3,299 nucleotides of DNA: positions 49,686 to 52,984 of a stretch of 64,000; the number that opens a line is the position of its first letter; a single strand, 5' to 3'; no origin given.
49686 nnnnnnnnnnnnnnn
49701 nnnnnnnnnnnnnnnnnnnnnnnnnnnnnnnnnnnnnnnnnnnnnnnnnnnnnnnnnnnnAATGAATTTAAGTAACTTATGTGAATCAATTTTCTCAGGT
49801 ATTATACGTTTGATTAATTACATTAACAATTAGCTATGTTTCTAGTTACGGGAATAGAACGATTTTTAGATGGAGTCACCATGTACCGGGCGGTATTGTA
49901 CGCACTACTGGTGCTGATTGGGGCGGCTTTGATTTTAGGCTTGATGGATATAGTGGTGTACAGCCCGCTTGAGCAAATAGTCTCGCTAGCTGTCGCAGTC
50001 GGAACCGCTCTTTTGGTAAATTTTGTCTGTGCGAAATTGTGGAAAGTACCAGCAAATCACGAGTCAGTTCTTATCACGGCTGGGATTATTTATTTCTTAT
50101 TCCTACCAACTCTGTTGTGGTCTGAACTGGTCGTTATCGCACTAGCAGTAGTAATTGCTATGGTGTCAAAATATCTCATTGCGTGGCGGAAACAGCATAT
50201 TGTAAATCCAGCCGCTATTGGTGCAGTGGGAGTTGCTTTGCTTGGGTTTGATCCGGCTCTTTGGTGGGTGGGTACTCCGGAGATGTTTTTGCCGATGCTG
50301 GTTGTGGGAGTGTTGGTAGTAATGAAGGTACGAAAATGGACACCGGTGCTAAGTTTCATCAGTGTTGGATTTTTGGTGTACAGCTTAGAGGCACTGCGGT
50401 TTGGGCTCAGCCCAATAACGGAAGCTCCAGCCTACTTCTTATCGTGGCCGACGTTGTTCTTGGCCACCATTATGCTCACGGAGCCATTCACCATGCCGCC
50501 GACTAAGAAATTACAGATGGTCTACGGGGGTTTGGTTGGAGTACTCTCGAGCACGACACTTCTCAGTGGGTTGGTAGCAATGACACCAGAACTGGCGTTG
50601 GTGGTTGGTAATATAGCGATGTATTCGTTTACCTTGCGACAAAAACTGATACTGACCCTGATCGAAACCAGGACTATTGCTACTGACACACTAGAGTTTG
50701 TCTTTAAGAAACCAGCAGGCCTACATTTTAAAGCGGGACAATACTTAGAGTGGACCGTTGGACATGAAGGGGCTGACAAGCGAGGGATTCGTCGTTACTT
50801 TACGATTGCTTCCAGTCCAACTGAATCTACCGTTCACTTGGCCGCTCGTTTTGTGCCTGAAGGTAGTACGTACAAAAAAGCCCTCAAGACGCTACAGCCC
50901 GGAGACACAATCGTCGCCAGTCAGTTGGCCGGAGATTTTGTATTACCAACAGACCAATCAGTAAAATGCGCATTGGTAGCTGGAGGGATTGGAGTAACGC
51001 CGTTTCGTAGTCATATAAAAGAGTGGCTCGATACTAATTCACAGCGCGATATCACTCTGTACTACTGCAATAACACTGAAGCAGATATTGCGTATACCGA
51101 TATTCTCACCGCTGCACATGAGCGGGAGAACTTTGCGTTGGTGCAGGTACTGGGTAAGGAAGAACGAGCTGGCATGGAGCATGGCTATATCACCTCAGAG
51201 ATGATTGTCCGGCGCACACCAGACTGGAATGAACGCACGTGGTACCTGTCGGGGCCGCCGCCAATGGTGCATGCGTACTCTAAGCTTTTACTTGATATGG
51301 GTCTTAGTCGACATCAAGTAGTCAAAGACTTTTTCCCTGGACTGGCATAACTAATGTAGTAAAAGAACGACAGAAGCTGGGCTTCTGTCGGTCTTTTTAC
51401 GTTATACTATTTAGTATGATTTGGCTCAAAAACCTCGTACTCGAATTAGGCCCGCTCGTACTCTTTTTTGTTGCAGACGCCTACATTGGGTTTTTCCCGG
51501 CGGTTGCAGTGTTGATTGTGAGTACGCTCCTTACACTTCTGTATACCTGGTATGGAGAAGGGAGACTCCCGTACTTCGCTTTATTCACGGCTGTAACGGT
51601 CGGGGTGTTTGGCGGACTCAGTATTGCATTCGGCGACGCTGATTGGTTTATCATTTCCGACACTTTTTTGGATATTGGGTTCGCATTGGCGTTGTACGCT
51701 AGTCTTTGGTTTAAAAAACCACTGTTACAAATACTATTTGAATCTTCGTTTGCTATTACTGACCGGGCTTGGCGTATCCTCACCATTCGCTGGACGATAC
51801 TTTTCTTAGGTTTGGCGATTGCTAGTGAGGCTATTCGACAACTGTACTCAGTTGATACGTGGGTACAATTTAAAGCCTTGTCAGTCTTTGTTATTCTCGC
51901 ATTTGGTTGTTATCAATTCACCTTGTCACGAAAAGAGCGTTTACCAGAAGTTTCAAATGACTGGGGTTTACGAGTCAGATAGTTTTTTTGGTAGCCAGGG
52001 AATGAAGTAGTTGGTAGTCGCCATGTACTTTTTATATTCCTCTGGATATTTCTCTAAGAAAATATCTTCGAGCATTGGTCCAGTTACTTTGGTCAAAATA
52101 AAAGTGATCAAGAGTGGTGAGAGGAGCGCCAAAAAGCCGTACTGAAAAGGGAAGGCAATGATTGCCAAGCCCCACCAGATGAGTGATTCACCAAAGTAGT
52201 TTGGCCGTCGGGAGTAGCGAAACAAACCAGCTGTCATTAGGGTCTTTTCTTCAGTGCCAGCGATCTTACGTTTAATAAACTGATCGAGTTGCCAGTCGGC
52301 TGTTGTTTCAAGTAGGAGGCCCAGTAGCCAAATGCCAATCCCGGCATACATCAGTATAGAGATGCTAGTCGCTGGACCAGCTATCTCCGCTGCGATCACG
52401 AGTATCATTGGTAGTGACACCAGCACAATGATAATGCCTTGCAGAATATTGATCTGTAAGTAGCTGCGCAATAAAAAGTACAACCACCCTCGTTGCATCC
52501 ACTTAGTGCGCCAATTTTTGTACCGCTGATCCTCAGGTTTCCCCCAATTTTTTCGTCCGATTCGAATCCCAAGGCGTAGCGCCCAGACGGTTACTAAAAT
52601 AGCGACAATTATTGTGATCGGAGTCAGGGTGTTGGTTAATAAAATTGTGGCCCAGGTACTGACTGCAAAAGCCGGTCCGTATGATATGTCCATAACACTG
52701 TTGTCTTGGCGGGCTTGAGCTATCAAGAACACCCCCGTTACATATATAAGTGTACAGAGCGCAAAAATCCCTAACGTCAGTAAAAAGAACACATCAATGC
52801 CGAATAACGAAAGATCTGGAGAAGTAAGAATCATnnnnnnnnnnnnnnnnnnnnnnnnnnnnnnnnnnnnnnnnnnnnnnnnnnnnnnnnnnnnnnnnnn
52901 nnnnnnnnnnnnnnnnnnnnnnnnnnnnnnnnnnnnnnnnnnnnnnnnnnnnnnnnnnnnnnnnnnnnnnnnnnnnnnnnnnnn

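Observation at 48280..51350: Compact flavin module: ApbE flavin transferase, TM-anchored FMN-binding protein, and a membrane-embedded FNR-like reductase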

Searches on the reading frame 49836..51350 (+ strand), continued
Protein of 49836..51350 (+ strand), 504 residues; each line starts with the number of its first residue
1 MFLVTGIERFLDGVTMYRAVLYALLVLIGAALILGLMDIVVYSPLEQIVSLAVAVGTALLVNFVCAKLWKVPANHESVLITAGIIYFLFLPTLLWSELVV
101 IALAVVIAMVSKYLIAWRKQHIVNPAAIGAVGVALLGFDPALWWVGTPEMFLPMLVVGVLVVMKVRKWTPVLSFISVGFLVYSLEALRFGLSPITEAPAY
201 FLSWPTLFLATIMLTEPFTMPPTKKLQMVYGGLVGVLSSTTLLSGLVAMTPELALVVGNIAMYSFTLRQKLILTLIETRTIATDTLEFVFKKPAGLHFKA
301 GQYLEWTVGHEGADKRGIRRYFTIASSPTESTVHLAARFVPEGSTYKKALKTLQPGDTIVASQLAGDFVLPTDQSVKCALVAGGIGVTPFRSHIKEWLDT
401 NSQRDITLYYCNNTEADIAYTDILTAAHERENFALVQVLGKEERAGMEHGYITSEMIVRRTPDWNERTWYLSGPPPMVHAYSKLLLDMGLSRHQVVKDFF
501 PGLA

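Call 15: find_related_loci(query=A1, collection=genome_contigs, flank=8000)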
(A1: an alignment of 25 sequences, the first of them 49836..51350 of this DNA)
Query A1 (504 aa) in genome_contigs; peptide patterns used: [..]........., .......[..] (x = any residue, [..] = any of these).
599 stretches matched a pattern (row limit reached: there are more); 582 encode a relative of the query (tblastn E <= 1e-3); the best 80 are kept; 80 distinct loci.
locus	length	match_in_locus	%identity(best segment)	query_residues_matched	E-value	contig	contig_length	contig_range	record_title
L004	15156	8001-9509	53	3-504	4e-173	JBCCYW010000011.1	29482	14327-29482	MAG: Patescibacteria group bacterium isolate P01_F01_bin.20 k141_976989_length_29482_cov_13.0000, whole genome shotgun s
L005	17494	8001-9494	52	7-504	4e-172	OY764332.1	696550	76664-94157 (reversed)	MAG: Candidatus Paceibacterota bacterium isolate afe48dc8-71d9-430e-8630-11ffabd708cb genome assembly, chromosome: 1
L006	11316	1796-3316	51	7-504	5e-171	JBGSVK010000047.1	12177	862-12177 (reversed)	MAG: Candidatus Paceibacteria bacterium isolate JTS-AC455 k141_2843858, whole genome shotgun sequence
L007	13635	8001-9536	52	4-504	2e-170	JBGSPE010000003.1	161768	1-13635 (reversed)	MAG: Candidatus Paceibacteria bacterium isolate JTS-AC297 k141_1172213, whole genome shotgun sequence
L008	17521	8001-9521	53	9-504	2e-169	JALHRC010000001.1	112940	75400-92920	MAG: Candidatus Paceibacterota bacterium isolate maxbin.077 c_000000001098, whole genome shotgun sequence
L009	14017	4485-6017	54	3-504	6e-167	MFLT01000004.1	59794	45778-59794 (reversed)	MAG: Candidatus Kaiserbacteria bacterium RIFCSPLOWO2_01_FULL_45_25 rifcsplowo2_01_scaffold_1597, whole genome shotgun se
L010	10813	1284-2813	53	8-504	7e-166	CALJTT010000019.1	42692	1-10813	MAG: Candidatus Pacebacteria bacterium isolate R3_Bin_METABAT__89_1 genome assembly, contig: c_000002099736, whole genom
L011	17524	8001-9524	54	7-504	2e-165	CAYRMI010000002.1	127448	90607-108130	MAG TPA_asm: uncultured Candidatus Saccharibacteria bacterium isolate SRP300315_co1_16 genome assembly, contig: NODE_62_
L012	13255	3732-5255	50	7-504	3e-165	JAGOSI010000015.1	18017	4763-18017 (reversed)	MAG: Candidatus Paceibacterota bacterium isolate Gw_Eff_bin_314 Gw_Eff_6677_length_18017_cov_8.348742, whole genome shot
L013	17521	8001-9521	51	7-504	4e-164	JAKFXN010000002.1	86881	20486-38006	MAG: Candidatus Parcubacteria bacterium isolate ND3_Bin_27 ND3_0000028, whole genome shotgun sequence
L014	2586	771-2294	54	7-504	6e-175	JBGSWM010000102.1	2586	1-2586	MAG: Candidatus Paceibacteria bacterium isolate JTS-AC481 k141_3746355, whole genome shotgun sequence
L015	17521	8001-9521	49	7-504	2e-163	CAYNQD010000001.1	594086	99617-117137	MAG TPA_asm: uncultured Candidatus Saccharibacteria bacterium isolate SRP344714_co2_382 genome assembly, contig: NODE_6_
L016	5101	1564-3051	51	8-502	2e-165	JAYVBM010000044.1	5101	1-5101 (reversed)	MAG: Candidatus Paceibacterota bacterium isolate GL28_UP_metabat_94 GL28_UP_metabat_94_43, whole genome shotgun sequence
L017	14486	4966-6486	51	7-503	3e-161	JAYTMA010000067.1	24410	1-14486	MAG: bacterium isolate GFS_3428 GFS_3428_66, whole genome shotgun sequence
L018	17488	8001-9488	49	8-502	4e-161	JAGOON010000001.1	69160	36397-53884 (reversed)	MAG: Candidatus Paceibacterota bacterium isolate Gw_Bodden_bin_22 Gw_Bodden_456_length_69160_cov_6.263410, whole genome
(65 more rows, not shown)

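Call 30: predict_structure(alignment_id=A1)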
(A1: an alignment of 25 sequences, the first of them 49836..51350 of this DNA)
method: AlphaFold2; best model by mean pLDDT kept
length: 504 residues; sequences in the alignment: 25
mean_pLDDT: 86.4   pTM: 0.62
mean pLDDT of the five models: 86.4, 85.9, 85.5, 84.9, 84.1
residues with pLDDT >= 90: 242; 70-90: 218; 50-70: 40; < 50: 4
segments of 3 or more residues with pLDDT < 50: 501-504
pLDDT, mean of each block of 10 residues (from residue 1): 72 78 94 90 92 97 89 85 93 93 95 77 88 86 83 90 84 90 85 82 77 81 80 87 68 88 68 92 93 86 81 65 88 90 81 90 73 93 91 94 94 93 92 94 92 95 96 89 96 86 44
secondary structure, 60 per line:
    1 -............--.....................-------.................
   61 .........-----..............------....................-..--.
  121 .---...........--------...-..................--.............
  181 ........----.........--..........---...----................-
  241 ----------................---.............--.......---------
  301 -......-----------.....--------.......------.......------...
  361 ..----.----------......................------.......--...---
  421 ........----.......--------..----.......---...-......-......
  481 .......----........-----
elements in order: H2-13 H16-36 H44-69 H75-88 H95-114 H125-135 H148-165 H168-188 H193-201 H204-213 H224-239 H251-266 E270-282 E285-291 E302-307 E319-323 E332-338 H345-351 E358-362 E378-383 H384-399 E406-412 H421-428 E433-439 H454-460 E468-473 H475-487 E495-499

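Call 34: fold_search(model_id=the predicted structure, library=pdb)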
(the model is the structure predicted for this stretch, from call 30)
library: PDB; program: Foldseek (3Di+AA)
matches with E <= 10: 1346; with E <= 0.001: 332
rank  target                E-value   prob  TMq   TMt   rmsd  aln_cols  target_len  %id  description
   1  5ogx                  9.6e-18  1.00  0.41  0.61   2.8       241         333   28  Crystal structure of Amycolatopsis cytochrome P450 reductase GcoB. (released 2018-07-04)
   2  6o0a                  1.5e-17  1.00  0.43  0.55  11.8       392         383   18  Crystal structure of flavohemoglobin from Malassezia yamatoensis with bound FAD and heme determined by iron SAD phasing (released 2019-03-06)
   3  1gvh                  6.8e-16  1.00  0.44  0.54   6.4       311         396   14  The X-ray structure of ferric Escherichia coli flavohemoglobin reveals an unespected geometry of the distal heme pocket (released 2002-08-06)
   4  4eh1_B                3.2e-15  1.00  0.41  0.83   2.9       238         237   18  Crystal Structure of the Flavohem-like-FAD/NAD Binding Domain of Nitric Oxide Dioxygenase from Vibrio cholerae O1 biov (released 2012-04-25)
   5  7qty                  3.4e-15  1.00  0.42  0.73   4.0       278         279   21  X-ray structure of FAD domain of NqrF of Klebsiella pneumoniae (released 2022-02-09)
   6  2r6h_A                3.7e-15  1.00  0.41  0.71   5.1       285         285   19  Crystal structure of the domain comprising the NAD binding and the FAD binding regions of the NADH:ubiquinone oxidored (released 2007-09-11)
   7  2r6h_C                1.0e-14  1.00  0.42  0.70   4.0       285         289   20  Crystal structure of the domain comprising the NAD binding and the FAD binding regions of the NADH:ubiquinone oxidored (released 2007-09-11)
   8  2r6h_D                1.2e-14  1.00  0.39  0.68   6.3       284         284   19  Crystal structure of the domain comprising the NAD binding and the FAD binding regions of the NADH:ubiquinone oxidored (released 2007-09-11)
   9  8ad3_A                1.6e-14  1.00  0.40  0.71   5.1       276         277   20  X-ray structure of NqrF(129-408)of Vibrio cholerae variant F406A (released 2023-07-12)
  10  4wqm                  1.7e-14  1.00  0.40  0.60   3.1       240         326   23  Structure of the toluene 4-monooxygenase NADH oxidoreductase T4moF, K270S K271S variant (released 2015-09-09)
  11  4g1v                  2.1e-14  1.00  0.41  0.52  12.6       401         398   16  X-ray structure of yeast flavohemoglobin (released 2012-11-14)
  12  4eh1_A                2.2e-14  1.00  0.41  0.85   2.6       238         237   18  Crystal Structure of the Flavohem-like-FAD/NAD Binding Domain of Nitric Oxide Dioxygenase from Vibrio cholerae O1 biov (released 2012-04-25)
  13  8ad3_B                2.2e-14  1.00  0.41  0.71   4.2       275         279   20  X-ray structure of NqrF(129-408)of Vibrio cholerae variant F406A (released 2023-07-12)
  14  8dos_A                2.5e-14  1.00  0.40  0.78   3.4       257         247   18  Crystal structure of Ferredoxin (flavodoxin):NADP(+) oxidoreductase from Klebsiella pneumoniae (released 2022-07-27)
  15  1krh_A                2.8e-14  1.00  0.41  0.59   2.8       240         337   23  X-ray Structure of Benzoate Dioxygenase Reductase (released 2002-05-15)
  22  8qt6                  4.2e-14  1.00  0.40  0.50  15.0       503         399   15  Cryo-EM structure of Streptococcus pneumoniae NADPH oxidase (released 2024-07-24)
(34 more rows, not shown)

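Call 56: list_cluster_members(proteins=[window:49836-51350:+, window:49158-49760:-, window:48280-49155:-])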
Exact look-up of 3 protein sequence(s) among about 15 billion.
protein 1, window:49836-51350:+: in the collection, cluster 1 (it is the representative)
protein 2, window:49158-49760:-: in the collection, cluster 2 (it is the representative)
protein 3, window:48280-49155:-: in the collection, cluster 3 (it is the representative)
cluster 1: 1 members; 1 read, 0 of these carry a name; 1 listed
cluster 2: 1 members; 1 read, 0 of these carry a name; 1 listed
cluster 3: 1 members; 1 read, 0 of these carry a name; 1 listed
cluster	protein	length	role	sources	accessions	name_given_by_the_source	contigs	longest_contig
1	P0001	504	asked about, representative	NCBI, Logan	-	-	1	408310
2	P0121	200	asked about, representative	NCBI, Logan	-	-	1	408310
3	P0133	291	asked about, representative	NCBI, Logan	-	-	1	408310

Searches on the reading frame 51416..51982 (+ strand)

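Call 3: search_protein_families(library=pfam, proteins=[window:51416-51982:+], max_evalue=0.01)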
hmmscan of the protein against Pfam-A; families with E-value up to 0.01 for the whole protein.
window:51416-51982:+ (188 aa): 1 family
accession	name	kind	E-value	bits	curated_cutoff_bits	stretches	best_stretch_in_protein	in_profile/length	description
PF04279.20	IspA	-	2.4e-35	122.8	28.7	1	7-169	3-167/176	Intracellular septation protein A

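Call 4: search_protein_families(library=ncbifam, proteins=[window:51416-51982:+], max_evalue=0.01)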
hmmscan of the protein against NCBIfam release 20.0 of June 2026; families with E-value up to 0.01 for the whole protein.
window:51416-51982:+ (188 aa): 7 families
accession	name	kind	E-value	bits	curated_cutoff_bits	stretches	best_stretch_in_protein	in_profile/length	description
NF001323.0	PRK00259.1-1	equivalog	3.7e-34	118.1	196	1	6-178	12-189/198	septation protein A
TIGR00997.1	ispZ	equivalog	6.7e-31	107.8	165.2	1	7-173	3-171/178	septation protein IspZ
NF001324.0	PRK00259.1-2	equivalog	2.1e-21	77.2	187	1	8-159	4-155/181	septation protein A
NF001325.0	PRK00259.1-3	equivalog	2.9e-19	70.2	180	1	7-163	3-161/177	septation protein A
NF001326.0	PRK00259.1-4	equivalog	5.7e-19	69.3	277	1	8-158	4-155/179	septation protein A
NF041646.1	VC0807_fam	subfamily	1.5e-10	41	65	1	4-145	3-164/189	VC0807 family protein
NF001327.0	PRK00259.1-5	equivalog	1.1e-07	32.1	327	1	23-157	33-167/197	septation protein A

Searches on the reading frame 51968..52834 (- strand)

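Call 3: search_protein_families(library=pfam, proteins=[window:51968-52834:-], max_evalue=0.01)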
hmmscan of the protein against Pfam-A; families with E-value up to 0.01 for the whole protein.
window:51968-52834:- (288 aa): 4 families
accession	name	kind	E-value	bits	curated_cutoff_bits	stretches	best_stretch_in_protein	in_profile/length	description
PF06966.17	DUF1295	-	3.4e-55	187.5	20.4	1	35-274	1-235/235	Protein of unknown function (DUF1295)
PF04191.18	PEMT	-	1.4e-09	38.7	25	1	162-260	3-103/105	Phospholipid methyltransferase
PF02544.21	Steroid_dh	-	3.5e-07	30.8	22.6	1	162-264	42-139/150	3-oxo-5-alpha-steroid 4-dehydrogenase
PF04140.19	ICMT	-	2.2e-05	25.2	24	1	167-248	3-82/95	Isoprenylcysteine carboxyl methyltransferase (ICMT) family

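Call 4: search_protein_families(library=ncbifam, proteins=[window:51968-52834:-], max_evalue=0.01)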
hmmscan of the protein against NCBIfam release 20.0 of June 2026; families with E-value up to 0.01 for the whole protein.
window:51968-52834:- (288 aa): 1 family
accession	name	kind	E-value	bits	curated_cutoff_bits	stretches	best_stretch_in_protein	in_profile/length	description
NF040696.1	isopcys_mtase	equivalog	4.9e-07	29.8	160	1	128-280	40-189/190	protein-S-isoprenylcysteine O-methyltransferase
